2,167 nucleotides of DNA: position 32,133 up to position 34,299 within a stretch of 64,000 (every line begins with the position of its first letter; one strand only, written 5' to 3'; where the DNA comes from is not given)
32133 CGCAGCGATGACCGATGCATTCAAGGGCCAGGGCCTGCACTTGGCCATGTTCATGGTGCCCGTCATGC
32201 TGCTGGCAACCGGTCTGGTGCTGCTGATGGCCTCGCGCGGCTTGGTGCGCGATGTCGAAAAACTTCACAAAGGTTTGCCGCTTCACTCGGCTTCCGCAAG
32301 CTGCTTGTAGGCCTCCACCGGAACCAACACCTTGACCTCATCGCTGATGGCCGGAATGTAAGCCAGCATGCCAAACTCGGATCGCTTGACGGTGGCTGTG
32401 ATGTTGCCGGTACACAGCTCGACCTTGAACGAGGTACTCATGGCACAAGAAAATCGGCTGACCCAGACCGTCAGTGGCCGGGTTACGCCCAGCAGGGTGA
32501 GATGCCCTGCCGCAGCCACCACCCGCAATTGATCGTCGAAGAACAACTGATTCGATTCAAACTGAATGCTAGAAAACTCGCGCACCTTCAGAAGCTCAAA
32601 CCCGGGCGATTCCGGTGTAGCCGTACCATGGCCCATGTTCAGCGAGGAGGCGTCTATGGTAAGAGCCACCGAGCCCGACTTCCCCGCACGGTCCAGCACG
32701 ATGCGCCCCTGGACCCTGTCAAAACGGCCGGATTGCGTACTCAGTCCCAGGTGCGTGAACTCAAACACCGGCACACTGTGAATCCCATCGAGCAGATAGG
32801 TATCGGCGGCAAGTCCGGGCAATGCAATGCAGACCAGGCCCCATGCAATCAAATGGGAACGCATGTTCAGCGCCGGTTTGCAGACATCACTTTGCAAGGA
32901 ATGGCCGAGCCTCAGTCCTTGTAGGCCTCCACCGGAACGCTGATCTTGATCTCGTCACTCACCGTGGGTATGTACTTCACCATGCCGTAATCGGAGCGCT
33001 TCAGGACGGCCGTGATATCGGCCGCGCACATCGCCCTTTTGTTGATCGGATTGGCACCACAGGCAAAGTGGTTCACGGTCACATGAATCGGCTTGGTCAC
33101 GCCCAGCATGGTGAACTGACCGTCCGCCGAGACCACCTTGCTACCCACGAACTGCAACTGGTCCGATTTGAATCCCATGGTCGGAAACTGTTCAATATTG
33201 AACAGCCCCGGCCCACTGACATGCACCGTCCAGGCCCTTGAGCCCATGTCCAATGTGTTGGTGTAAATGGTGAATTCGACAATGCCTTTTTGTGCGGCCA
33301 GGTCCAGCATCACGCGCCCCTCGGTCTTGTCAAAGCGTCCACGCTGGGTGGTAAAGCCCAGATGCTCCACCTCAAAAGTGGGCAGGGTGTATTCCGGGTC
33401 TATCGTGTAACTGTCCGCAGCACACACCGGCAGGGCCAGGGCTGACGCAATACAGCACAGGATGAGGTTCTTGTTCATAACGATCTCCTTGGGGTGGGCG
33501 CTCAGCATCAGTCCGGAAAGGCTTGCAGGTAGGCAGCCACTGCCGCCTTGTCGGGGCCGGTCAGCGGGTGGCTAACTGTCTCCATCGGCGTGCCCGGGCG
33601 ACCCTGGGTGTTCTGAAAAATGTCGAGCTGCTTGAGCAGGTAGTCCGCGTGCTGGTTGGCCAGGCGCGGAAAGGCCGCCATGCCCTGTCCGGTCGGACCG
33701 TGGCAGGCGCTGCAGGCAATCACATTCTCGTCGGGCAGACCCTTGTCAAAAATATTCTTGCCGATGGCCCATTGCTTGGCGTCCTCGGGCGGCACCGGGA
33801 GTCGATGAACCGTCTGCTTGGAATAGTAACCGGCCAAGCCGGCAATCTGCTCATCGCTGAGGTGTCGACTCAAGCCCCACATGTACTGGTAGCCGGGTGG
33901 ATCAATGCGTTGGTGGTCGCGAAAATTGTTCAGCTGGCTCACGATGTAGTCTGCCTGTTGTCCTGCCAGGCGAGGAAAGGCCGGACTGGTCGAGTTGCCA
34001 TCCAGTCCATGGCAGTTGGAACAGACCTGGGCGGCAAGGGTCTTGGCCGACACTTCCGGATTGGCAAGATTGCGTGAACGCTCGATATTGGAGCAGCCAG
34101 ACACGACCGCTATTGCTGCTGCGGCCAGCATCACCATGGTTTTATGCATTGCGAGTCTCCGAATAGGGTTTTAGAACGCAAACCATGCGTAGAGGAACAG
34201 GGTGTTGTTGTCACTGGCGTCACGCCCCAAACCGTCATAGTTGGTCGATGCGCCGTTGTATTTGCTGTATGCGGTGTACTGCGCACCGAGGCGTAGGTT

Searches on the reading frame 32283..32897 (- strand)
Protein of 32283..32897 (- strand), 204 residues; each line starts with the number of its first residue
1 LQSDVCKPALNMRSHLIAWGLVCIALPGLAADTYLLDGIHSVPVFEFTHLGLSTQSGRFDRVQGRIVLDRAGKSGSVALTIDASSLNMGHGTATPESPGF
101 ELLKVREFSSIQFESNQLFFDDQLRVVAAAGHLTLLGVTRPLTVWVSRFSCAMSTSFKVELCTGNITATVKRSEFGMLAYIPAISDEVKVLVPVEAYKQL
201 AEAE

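Call 3: search_protein_families(library=pfam, proteins=[window:32283-32897:-], max_evalue=1)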
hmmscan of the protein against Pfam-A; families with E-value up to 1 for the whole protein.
window:32283-32897:- (204 aa): 1 family
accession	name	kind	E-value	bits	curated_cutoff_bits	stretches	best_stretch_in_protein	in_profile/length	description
PF04264.18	YceI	-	4e-23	82.9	23.7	1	34-196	1-150/150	YceI-like domain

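Call 4: search_protein_families(library=ncbifam, proteins=[window:32283-32897:-], max_evalue=1)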
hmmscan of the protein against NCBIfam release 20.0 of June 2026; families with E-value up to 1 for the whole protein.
window:32283-32897:- (204 aa): 1 family
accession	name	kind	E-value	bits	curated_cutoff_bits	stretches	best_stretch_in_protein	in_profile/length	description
NF002994.0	PRK03757.1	equivalog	1.4e-13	51.1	232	1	28-199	19-191/191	YceI family protein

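Call 66: search_solved_structures(query=window:32283-32897:-, max_evalue=0.001)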
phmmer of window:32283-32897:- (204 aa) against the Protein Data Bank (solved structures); distinct sequences matched with E-value up to 0.001: 9.
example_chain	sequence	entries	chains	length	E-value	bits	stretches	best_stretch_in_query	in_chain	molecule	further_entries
5ixg_B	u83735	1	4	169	5.7e-21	78.3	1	33-199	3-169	YceI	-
7bwl_A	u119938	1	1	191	1.9e-10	43.9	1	26-199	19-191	UPF0312 protein PA0423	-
1y0g_A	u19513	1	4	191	1.9e-06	30.9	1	27-198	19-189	Protein yceI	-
1wub_A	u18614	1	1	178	2.9e-06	30.3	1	36-176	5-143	conserved hypothetical protein TT1927b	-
3hpe_A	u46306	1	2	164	0.00018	24.5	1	34-197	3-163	Conserved hypothetical secreted protein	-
5w2d_A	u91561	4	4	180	0.00039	23.4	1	33-198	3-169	Polyisoprenoid-binding protein | Putative periplasmic protein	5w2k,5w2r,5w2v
5w37_A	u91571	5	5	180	0.0004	23.3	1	33-198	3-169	Polyisoprenoid-binding protein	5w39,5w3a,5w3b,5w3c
5w17_A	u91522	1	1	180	0.00074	22.5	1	33-198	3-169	Putative periplasmic protein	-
2fgs_A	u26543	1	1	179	0.00083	22.3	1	34-198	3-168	Putative periplasmic protein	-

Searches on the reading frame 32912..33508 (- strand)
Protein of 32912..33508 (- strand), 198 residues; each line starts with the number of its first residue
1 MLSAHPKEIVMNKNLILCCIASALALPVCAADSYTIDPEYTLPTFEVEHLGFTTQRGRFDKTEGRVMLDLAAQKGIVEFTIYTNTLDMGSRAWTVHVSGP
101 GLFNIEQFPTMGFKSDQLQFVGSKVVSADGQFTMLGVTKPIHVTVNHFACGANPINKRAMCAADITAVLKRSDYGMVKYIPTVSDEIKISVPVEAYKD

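Call 3: search_protein_families(library=pfam, proteins=[window:32912-33508:-], max_evalue=1)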
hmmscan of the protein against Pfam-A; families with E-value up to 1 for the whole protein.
window:32912-33508:- (198 aa): 1 family
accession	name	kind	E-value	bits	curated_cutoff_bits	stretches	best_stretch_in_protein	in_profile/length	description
PF04264.18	YceI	-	8.7e-31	107.7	23.7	1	34-195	1-150/150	YceI-like domain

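Call 4: search_protein_families(library=ncbifam, proteins=[window:32912-33508:-], max_evalue=1)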
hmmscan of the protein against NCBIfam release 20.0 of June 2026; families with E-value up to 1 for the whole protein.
window:32912-33508:- (198 aa): 2 families
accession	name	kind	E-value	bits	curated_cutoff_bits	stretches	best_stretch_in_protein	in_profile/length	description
NF002994.0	PRK03757.1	equivalog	9.8e-21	74.4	232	1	11-197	1-190/191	YceI family protein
NF005340.0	PRK06860.1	subfamily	0.12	11.6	398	1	70-113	122-165/309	lipid A biosynthesis lauroyl acyltransferase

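Call 65: search_solved_structures(query=window:32912-33478:-, max_evalue=0.001)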
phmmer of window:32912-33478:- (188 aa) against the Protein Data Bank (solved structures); distinct sequences matched with E-value up to 0.001: 11.
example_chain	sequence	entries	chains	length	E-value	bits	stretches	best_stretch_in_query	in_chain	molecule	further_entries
5ixg_B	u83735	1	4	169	2.4e-26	95.7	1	23-166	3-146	YceI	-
7bwl_A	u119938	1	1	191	8.8e-14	54.8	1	3-186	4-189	UPF0312 protein PA0423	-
3hpe_A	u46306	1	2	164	1.7e-13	53.9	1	24-186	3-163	Conserved hypothetical secreted protein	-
1wub_A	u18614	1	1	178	4e-10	42.9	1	24-167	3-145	conserved hypothetical protein TT1927b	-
1y0g_A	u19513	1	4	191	2.1e-09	40.5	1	3-185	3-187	Protein yceI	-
5w2d_A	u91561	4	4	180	1.4e-07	34.6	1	23-186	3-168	Polyisoprenoid-binding protein | Putative periplasmic protein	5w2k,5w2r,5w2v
5w17_A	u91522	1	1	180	1.9e-07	34.1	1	23-186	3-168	Putative periplasmic protein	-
2fgs_A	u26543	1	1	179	2.2e-07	33.9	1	23-186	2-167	Putative periplasmic protein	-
5w37_A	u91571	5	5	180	3.6e-07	33.3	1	23-186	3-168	Polyisoprenoid-binding protein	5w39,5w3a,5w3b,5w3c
5w2x_A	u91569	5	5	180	5.1e-07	32.8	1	23-186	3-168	Polyisoprenoid-binding protein | Putative periplasmic protein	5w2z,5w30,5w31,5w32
5ixh_A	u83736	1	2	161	0.0001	25.2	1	46-142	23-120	YceI-like domain protein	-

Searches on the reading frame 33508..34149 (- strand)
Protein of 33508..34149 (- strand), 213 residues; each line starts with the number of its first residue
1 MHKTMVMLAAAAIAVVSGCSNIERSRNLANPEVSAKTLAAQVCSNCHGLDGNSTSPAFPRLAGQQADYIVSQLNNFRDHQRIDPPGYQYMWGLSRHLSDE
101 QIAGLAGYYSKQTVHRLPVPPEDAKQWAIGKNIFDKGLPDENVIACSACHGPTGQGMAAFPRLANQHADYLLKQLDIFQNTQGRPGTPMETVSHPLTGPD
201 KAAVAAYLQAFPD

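Call 3: search_protein_families(library=pfam, proteins=[window:33508-34149:-], max_evalue=1)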
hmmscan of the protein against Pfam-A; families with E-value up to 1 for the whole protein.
window:33508-34149:- (213 aa): 6 families
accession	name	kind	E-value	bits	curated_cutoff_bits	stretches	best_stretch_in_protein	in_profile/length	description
PF00034.26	Cytochrom_C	-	4e-17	63.8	21.3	2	36-108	5-85/90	Cytochrome c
PF13442.11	Cytochrome_CBB3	-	9.4e-11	42.3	27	2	36-108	7-67/68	Cytochrome C oxidase, cbb3-type, subunit III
PF03150.19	CCP_MauG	-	0.0094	17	25.6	1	126-157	3-35/149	Di-haem cytochrome c peroxidase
PF09086.16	DUF1924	-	0.016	16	22.5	0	128-152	9-35/96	Domain of unknown function (DUF1924)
PF09699.15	Paired_CXXCH_1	-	0.016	15.3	20.6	0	145-155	8-18/41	Doubled CXXCH motif (Paired_CXXCH_1)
PF22113.1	Mtrc-MtrF_II-IV_dom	-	0.12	12.3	30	0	34-48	114-128/176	Outer membrane cytochrome MtrC/MtrF-like, domains II/IV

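Call 4: search_protein_families(library=ncbifam, proteins=[window:33508-34149:-], max_evalue=1)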
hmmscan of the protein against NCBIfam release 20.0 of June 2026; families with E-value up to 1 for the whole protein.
window:33508-34149:- (213 aa): 14 families
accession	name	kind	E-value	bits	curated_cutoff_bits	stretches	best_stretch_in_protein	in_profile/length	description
NF049874.1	PdsA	exception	2.1e-09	37.5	330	1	40-207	25-193/198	periplasmic diheme shuttle PdsA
TIGR00782.1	ccoP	equivalog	9.6e-08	31.7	179.95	1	35-209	110-279/285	cytochrome-c oxidase, cbb3-type subunit III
NF045774.1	cytochro_C551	exception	5.5e-07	29.5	118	2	1-56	1-64/110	cytochrome c551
NF050122.1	bc1_QcrC_actin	exception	0.00027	20.3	200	1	13-159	22-160/253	cytochrome bc1 complex diheme cytochrome c subunit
NF045773.1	cytochro_C550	exception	0.00028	20.8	125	1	29-64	46-79/118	cytochrome c550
NF037950.1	spanin2_1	subfamily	0.00035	20.9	100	1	5-75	9-78/130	bacteriophage spanin2 family protein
TIGR02603.1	CxxCH_TIGR02603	domain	0.0024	17.9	68.15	0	145-173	13-45/134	putative heme-binding domain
TIGR01904.2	GSu_C4xC__C2xCH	domain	0.0056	16.4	27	1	39-57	48-66/73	CxxxxCH/CxxCH domain c-type cytochrome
TIGR03508.1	decahem_SO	subfamily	0.012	15.1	192.2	0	142-158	33-49/258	DmsE family decaheme c-type cytochrome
TIGR03874.1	4cys_cytochr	equivalog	0.046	13.5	161.75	1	145-167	43-65/143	c-type cytochrome, methanol metabolism-related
NF041895.1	choice_anch_V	domain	0.05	13.7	42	0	36-57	22-40/150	choice-of-anchor V domain-containing protein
TIGR03872.1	cytochrome_MoxG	equivalog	0.066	13.4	147.8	0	144-170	53-78/133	cytochrome c(L), periplasmic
NF000612.0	PRK00019.1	equivalog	0.089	12.4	70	1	33-48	28-43/72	50S ribosomal protein L31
TIGR04494.1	c550_PedF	equivalog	0.15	12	122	1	40-102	59-120/133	cytochrome c-550 PedF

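Call 33: search_solved_structures(query=window:33508-34149:-, max_evalue=0.001, show_alignments=2)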
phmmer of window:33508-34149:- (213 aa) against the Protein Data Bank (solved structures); distinct sequences matched with E-value up to 0.001: 13.
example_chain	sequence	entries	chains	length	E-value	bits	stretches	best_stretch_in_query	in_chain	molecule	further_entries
1h1o_A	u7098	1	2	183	3.4e-31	111.9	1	39-210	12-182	CYTOCHROME C-552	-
6q2u_A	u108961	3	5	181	1.2e-29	106.8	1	36-210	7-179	Cytochrome c4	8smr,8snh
8uf3_A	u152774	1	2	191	2.7e-27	99.2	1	35-210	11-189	Cytochrome C4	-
1etp_A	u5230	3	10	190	1.2e-24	90.5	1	40-210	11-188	CYTOCHROME C4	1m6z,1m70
5lo9_A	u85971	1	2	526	8.6e-17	64.9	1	23-210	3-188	Cytochrome C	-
2zzs_A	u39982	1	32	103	1.5e-13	54.3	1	27-111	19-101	Cytochrome c554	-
1cno_A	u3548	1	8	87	3.1e-11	46.7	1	34-111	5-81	CYTOCHROME C552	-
4o1w_A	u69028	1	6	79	2.3e-10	43.9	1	39-111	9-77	Cytochrome c552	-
8yts_A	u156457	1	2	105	4.8e-08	36.3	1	7-110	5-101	Cytochrome C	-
1fcd_C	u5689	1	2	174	2.1e-06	30.9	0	40-115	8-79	FLAVOCYTOCHROME C SULFIDE DEHYDROGENASE (CYTOCHROME SUBUNIT)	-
3mk7_C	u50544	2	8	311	8.9e-06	28.9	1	37-202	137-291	Cytochrome c oxidase, cbb3-type, subunit P | Cbb3-type cytochrome c oxidase subunit CcoP1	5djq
3vrd_A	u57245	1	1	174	4.1e-05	26.7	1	38-179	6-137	Flavocytochrome c heme subunit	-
8snh_G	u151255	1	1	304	0.00031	23.8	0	144-207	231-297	Cbb3-type cytochrome c oxidase subunit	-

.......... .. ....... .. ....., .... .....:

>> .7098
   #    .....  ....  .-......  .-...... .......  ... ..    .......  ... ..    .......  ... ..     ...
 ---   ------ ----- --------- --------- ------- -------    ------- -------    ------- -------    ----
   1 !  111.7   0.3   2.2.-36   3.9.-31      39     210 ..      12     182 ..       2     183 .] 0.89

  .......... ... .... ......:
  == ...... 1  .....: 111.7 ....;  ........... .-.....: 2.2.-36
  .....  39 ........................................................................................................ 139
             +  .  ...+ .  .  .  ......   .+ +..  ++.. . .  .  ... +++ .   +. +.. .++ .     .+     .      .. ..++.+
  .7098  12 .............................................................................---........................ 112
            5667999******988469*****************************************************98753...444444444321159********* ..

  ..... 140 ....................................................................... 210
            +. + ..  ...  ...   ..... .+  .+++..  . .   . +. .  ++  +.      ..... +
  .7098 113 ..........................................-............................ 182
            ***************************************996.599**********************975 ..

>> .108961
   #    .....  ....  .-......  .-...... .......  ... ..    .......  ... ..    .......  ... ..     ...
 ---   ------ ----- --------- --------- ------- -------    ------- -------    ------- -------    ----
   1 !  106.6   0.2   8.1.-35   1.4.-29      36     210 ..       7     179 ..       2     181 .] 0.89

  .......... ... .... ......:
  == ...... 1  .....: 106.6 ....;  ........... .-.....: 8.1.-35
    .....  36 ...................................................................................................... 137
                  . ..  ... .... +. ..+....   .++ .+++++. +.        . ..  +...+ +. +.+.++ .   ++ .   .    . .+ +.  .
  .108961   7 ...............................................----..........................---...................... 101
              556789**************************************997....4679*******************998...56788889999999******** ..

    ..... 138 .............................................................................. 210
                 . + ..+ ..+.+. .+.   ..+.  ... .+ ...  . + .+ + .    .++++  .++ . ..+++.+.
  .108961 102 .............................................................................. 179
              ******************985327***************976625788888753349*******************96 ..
